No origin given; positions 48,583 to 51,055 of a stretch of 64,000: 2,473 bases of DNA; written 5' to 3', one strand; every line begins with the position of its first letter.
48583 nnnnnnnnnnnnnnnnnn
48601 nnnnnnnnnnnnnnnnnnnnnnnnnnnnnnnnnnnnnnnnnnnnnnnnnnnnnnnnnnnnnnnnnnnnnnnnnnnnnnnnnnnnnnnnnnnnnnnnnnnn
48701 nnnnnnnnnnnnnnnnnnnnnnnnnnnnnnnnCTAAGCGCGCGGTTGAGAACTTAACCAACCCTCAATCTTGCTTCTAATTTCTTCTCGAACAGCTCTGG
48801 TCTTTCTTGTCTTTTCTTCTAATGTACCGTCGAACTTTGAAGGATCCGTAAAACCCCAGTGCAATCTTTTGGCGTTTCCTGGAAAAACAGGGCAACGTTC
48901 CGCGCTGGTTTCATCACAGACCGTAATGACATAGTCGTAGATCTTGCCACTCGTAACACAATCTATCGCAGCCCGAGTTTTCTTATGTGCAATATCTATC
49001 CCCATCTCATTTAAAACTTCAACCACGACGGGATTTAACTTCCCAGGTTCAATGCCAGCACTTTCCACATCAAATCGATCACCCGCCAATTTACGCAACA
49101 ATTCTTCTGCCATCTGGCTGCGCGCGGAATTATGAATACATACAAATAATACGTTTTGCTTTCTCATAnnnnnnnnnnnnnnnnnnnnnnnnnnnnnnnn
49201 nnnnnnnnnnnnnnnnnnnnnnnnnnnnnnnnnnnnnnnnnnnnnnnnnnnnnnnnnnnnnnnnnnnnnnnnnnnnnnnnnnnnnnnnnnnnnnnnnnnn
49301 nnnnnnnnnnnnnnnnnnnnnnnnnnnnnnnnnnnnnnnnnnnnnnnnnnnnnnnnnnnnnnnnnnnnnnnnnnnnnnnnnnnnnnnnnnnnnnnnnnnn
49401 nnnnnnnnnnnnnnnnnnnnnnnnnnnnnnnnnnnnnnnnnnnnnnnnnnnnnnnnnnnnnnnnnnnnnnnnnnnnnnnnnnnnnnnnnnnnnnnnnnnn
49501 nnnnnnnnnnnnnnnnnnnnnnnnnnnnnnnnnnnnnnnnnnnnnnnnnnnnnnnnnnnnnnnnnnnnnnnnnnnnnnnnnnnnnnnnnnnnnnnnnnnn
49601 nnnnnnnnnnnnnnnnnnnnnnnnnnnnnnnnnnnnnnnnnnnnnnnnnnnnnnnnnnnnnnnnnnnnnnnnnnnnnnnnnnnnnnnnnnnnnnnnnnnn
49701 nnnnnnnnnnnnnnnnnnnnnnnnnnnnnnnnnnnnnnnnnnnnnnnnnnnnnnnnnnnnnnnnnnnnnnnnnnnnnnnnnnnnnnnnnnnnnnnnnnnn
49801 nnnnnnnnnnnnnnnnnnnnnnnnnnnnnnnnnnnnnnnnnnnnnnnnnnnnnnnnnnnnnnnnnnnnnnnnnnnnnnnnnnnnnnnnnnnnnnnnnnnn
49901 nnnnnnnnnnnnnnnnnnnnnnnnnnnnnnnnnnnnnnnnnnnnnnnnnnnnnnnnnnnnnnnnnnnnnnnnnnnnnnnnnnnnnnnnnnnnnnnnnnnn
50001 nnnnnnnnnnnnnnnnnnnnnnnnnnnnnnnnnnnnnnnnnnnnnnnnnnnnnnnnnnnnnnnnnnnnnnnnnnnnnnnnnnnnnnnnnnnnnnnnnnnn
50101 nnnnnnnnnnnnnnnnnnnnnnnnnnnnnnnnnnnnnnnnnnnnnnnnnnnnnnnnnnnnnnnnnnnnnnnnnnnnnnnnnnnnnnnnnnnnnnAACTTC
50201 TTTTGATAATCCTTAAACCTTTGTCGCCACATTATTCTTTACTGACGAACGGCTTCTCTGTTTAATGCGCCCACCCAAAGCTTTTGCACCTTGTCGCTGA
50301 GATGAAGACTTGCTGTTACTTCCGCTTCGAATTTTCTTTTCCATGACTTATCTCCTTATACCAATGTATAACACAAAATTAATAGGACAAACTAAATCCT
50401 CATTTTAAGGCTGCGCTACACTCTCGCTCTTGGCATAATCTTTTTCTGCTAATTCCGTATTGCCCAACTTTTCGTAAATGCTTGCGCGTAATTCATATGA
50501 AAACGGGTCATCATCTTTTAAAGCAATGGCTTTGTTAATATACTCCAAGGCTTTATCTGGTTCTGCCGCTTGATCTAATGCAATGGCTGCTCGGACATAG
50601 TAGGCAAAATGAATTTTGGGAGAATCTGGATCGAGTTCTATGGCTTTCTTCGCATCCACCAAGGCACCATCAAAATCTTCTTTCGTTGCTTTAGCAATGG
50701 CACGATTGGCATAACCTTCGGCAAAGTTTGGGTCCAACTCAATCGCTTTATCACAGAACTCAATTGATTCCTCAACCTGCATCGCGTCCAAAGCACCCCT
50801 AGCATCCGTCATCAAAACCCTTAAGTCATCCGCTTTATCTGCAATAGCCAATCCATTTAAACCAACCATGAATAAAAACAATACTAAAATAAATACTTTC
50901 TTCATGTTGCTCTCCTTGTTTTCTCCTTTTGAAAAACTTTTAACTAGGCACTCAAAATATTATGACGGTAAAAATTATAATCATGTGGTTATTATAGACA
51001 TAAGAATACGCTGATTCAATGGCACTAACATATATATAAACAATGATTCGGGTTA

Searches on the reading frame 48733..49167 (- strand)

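Call 27: search_protein_families(library=pfam, proteins=[window:48733-49167:-], max_evalue=0.0001)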
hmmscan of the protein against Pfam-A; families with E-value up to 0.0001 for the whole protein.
window:48733-49167:- (144 aa): 1 family
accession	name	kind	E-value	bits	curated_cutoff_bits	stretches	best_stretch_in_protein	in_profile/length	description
PF01451.26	LMWPc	-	7.1e-17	62.4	23.2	1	6-137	1-143/144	Low molecular weight phosphotyrosine protein phosphatase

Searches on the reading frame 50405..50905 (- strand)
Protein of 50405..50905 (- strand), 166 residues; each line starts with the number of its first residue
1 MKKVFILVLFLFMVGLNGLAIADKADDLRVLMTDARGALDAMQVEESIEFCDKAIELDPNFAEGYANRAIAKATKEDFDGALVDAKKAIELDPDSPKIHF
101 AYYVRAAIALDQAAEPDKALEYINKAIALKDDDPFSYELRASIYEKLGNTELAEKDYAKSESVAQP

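Call 27: search_protein_families(library=pfam, proteins=[window:50405-50905:-], max_evalue=0.0001)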
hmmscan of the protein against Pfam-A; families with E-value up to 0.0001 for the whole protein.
window:50405-50905:- (166 aa): 10 families
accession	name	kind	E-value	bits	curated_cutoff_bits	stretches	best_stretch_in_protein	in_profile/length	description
PF00515.34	TPR_1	-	2e-18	65.8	27.8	1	62-94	1-33/34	Tetratricopeptide repeat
PF07719.23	TPR_2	-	5.3e-15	54.7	27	0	62-94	1-33/34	Tetratricopeptide repeat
PF13431.12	TPR_17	-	8.6e-14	51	24.4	0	50-80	1-31/34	Tetratricopeptide repeat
PF13181.12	TPR_8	-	5.4e-13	48.4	25.7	0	136-161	3-28/34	Tetratricopeptide repeat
PF13414.12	TPR_11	-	1.5e-11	44.2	26.8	0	76-101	8-33/42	TPR repeat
PF13371.12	TPR_9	-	1.6e-08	34.9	35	0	114-157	9-52/73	Tetratricopeptide repeat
PF13428.12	TPR_14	-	1.6e-08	34.8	23.5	0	103-141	4-42/44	Tetratricopeptide repeat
PF14559.12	TPR_19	-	2.8e-06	28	25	1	76-141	5-66/68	Tetratricopeptide repeat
PF13424.12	TPR_12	-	3e-06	27.8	30.1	0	65-130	6-75/77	Tetratricopeptide repeat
PF12569.14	NatA_aux_su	-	3.4e-06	26.7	33.3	0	101-155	194-247/515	N-terminal acetyltransferase A, auxiliary subunit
